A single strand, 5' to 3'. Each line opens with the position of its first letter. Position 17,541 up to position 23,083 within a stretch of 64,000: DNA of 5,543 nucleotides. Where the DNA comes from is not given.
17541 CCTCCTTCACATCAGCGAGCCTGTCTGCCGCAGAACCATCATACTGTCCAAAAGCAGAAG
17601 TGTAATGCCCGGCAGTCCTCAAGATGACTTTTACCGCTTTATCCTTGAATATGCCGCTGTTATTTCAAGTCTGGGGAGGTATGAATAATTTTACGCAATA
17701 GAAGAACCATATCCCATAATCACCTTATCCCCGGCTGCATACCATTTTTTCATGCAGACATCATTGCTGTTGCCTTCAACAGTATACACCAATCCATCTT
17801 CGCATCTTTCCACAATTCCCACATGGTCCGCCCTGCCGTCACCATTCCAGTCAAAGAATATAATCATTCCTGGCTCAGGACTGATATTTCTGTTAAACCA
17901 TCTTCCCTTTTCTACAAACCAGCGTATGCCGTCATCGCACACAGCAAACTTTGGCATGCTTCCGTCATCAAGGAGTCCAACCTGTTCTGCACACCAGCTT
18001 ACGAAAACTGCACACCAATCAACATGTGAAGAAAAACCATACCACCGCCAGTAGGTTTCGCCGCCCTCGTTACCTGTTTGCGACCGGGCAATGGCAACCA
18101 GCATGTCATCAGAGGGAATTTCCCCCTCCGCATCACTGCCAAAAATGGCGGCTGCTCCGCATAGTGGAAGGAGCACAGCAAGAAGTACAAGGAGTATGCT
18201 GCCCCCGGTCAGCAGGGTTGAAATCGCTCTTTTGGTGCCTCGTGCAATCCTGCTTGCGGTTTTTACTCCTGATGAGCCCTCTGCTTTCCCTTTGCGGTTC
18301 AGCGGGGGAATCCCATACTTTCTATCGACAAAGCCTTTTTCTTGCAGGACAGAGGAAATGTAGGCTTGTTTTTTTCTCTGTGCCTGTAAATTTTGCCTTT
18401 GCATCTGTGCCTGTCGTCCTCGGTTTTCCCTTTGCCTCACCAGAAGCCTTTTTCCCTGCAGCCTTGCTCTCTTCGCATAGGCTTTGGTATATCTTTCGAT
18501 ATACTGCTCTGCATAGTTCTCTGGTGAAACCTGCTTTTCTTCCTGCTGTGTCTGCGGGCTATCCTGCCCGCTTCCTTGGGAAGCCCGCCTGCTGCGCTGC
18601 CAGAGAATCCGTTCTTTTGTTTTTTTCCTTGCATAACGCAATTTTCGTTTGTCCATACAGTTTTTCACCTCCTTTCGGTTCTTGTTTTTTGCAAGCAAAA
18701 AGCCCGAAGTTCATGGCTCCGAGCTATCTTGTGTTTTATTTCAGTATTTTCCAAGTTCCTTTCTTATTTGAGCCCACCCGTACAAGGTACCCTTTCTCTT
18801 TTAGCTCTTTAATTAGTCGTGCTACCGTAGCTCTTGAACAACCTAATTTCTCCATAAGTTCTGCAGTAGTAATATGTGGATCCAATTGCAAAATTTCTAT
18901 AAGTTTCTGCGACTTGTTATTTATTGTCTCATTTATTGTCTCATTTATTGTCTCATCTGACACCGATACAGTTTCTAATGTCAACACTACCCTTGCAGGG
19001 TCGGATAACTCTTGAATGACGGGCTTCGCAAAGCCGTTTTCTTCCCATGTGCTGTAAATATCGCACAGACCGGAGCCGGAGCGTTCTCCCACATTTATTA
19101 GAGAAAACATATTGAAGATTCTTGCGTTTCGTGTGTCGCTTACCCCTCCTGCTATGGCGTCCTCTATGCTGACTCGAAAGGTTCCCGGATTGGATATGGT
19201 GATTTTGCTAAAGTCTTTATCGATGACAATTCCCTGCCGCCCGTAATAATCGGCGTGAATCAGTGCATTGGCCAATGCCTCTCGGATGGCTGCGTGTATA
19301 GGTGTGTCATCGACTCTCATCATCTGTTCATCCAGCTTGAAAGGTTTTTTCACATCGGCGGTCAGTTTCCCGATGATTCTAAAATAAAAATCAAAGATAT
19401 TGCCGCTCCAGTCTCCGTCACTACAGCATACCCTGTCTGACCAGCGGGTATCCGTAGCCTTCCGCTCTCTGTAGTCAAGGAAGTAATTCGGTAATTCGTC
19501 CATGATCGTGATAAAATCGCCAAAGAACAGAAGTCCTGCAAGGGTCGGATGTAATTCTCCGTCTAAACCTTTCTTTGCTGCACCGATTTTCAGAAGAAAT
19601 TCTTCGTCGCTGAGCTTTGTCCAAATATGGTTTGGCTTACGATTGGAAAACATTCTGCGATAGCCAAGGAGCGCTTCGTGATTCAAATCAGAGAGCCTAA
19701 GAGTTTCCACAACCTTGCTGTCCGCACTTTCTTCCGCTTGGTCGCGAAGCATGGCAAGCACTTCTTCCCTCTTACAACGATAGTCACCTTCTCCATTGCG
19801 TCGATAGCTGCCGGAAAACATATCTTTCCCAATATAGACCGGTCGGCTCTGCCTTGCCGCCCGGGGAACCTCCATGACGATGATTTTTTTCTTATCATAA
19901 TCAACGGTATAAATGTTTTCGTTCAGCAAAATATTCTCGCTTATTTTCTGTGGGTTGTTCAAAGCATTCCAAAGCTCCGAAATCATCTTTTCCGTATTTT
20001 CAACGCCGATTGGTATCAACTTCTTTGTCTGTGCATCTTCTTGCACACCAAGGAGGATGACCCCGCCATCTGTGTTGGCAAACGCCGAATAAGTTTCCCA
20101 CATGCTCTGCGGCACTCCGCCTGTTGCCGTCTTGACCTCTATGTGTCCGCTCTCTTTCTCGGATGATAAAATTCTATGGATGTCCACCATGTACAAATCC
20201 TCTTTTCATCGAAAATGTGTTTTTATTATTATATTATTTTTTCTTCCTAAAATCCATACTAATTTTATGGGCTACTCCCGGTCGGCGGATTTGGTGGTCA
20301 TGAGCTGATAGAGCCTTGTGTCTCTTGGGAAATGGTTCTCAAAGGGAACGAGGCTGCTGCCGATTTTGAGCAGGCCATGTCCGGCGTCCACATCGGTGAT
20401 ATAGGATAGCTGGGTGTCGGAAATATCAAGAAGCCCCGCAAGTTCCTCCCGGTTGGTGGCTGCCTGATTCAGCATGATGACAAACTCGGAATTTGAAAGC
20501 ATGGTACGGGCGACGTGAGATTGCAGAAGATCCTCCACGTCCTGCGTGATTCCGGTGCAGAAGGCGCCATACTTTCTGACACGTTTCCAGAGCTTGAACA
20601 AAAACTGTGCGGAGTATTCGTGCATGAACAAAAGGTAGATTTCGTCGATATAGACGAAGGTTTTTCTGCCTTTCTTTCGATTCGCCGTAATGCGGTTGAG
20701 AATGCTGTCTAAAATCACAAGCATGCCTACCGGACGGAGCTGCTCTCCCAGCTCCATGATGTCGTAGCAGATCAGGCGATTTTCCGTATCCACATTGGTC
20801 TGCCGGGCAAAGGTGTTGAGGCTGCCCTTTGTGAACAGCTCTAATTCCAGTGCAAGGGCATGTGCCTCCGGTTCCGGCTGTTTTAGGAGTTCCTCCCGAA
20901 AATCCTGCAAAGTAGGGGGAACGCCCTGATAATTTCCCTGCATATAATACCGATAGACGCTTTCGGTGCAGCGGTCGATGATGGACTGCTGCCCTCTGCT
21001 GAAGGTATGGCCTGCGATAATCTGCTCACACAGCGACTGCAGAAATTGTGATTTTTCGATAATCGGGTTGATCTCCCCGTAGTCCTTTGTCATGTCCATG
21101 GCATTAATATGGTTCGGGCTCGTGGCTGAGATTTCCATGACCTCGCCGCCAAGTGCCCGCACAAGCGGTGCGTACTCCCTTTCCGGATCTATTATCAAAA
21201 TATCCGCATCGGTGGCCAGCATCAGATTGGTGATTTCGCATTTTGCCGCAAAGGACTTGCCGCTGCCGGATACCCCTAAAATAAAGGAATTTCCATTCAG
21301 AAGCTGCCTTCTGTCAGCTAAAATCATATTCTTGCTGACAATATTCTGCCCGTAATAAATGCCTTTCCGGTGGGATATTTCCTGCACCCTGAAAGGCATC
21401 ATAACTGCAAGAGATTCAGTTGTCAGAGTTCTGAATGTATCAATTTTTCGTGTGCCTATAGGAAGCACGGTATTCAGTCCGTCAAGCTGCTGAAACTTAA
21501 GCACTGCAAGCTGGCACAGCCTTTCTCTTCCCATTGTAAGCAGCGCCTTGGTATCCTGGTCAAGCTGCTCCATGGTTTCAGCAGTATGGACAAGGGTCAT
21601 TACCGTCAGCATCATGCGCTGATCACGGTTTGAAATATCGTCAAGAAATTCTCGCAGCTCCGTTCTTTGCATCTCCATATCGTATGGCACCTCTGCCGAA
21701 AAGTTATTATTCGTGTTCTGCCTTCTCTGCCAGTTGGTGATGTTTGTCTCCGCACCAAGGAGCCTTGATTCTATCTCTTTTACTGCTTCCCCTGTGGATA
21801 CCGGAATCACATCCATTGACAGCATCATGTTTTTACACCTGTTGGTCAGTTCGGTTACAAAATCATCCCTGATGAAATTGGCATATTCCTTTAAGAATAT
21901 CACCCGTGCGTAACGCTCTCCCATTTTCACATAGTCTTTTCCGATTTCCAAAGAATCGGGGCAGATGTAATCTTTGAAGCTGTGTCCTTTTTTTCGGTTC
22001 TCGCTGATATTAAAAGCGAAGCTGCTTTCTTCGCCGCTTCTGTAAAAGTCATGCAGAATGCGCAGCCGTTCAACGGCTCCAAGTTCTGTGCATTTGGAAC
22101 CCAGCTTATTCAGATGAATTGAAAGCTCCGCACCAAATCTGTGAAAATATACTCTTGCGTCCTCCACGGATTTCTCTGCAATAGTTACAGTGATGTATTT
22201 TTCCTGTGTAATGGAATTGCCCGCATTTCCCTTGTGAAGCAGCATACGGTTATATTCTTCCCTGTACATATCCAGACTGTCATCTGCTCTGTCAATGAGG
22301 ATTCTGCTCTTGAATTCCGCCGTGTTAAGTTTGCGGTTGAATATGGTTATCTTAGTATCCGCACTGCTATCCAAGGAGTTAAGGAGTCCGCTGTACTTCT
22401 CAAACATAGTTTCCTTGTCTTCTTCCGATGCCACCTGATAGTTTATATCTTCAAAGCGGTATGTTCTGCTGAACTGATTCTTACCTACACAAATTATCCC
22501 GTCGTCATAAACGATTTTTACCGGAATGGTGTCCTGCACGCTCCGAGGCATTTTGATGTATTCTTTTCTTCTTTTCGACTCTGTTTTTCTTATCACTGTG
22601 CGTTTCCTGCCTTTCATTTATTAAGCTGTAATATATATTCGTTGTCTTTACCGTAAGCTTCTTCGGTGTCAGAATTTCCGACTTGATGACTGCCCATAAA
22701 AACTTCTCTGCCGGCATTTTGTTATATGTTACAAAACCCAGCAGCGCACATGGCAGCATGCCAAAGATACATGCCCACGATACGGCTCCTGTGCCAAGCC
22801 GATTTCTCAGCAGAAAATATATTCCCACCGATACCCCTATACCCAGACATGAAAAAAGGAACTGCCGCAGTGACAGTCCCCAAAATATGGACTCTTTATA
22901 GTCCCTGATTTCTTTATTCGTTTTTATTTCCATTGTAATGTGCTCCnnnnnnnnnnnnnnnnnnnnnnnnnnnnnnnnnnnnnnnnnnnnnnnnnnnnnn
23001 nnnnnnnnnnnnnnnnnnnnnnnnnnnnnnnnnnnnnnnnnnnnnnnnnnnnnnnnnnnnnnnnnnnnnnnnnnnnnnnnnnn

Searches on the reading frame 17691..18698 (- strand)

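Call 9: search_protein_families(library=pfam, proteins=[window:17691-18698:-])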
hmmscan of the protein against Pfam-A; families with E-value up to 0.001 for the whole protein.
window:17691-18698:- (335 aa): 1 family
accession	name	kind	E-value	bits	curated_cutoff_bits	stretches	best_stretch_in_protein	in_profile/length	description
PF05257.22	CHAP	-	1.4e-13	51.6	26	1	225-310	5-81/81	CHAP domain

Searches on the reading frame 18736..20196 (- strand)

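Call 9: search_protein_families(library=pfam, proteins=[window:18736-20196:-])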
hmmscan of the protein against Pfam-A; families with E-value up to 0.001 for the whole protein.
window:18736-20196:- (486 aa): 16 families
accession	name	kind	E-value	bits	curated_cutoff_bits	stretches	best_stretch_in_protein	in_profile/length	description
PF04326.19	SLFN_AlbA_2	-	2e-14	54.6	25.3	1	15-141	1-117/118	Schlafen, AlbA_2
PF13749.12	HATPase_c_4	-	1.1e-10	41.8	26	1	331-405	12-89/89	Putative ATP-dependent DNA helicase recG C-terminal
PF08279.18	HTH_11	-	1.5e-10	41.3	25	1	430-472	3-46/55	HTH domain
PF13412.12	HTH_24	-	2.2e-10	40.4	21.9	1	427-471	3-47/48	Winged helix-turn-helix DNA-binding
PF12802.13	MarR_2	-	1e-06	29.2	27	1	437-477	15-56/61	MarR family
PF13730.12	HTH_36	-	2.2e-06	27.8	25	1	444-471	28-55/55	Helix-turn-helix domain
PF25213.1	HVO_A0261_N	-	7.5e-06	26.2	35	1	434-476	18-59/86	HVO_A0261 N-terminal domain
PF08220.18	HTH_DeoR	-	1.1e-05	25.5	21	1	430-474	3-47/57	DeoR-like helix-turn-helix domain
PF01047.28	MarR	-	1.9e-05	24.9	24.6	1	435-474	12-50/59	MarR family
PF09339.16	HTH_IclR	-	2.4e-05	24.4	22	1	439-474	16-51/52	IclR helix-turn-helix domain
PF13404.12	HTH_AsnC-type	-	3.5e-05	24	27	1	430-465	6-41/42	AsnC-type helix-turn-helix domain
PF13545.12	HTH_Crp_2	-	4.7e-05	23.7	27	1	437-473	18-55/70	Crp-like helix-turn-helix domain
PF14090.12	HTH_39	-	0.00018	21.7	21.3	1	430-473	4-45/70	Winged helix-turn-helix domain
PF08280.17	HTH_Mga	-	0.00025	21.4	23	1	430-467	8-45/59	M protein trans-acting positive regulator (MGA) HTH domain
PF12728.13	HTH_17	-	0.00034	21.3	27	0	443-474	3-30/51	Helix-turn-helix domain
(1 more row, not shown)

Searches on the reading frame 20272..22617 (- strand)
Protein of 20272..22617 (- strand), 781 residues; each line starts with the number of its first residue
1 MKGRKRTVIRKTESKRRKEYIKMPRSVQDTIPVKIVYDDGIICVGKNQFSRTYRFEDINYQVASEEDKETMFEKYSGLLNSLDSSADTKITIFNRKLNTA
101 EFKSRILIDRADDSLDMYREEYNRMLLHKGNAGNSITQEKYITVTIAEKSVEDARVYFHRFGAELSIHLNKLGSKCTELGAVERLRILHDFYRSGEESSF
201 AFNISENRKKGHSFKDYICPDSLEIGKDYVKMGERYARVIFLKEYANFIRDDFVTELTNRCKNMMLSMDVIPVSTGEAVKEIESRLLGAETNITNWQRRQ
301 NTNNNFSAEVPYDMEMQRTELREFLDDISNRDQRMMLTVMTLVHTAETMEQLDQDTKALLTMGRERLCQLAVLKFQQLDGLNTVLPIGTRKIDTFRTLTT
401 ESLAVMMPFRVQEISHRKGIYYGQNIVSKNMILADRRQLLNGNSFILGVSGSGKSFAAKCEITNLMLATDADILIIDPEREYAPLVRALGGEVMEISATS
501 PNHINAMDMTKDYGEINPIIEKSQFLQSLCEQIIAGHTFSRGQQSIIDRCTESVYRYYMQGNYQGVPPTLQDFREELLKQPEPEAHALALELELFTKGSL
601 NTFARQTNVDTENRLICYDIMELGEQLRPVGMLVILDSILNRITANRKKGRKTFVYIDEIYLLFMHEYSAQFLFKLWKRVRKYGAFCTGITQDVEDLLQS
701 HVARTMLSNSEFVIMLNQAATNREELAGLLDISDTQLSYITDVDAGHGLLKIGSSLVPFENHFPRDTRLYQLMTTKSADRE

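Call 9: search_protein_families(library=pfam, proteins=[window:20272-22617:-])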
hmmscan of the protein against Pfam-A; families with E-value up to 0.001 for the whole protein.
window:20272-22617:- (781 aa): 3 families
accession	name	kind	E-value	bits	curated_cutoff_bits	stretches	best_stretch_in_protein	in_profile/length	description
PF19044.6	P-loop_TraG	-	1.3e-20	73.9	25.8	1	437-743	25-345/413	TraG P-loop domain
PF12846.13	AAA_10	-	3.8e-10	39.8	27.5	1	440-706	20-294/362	AAA-like domain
PF01935.23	DUF87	-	1.1e-08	35.9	23.2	1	446-555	28-124/220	Helicase HerA, central domain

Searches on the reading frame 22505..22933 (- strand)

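Call 9: search_protein_families(library=pfam, proteins=[window:22505-22933:-])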
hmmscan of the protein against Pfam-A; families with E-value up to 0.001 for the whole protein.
window:22505-22933:- (142 aa): 1 family
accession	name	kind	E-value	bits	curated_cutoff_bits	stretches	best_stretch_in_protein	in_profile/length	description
PF12666.12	PrgI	-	2.4e-27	95.7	27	1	6-94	3-90/91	PrgI family protein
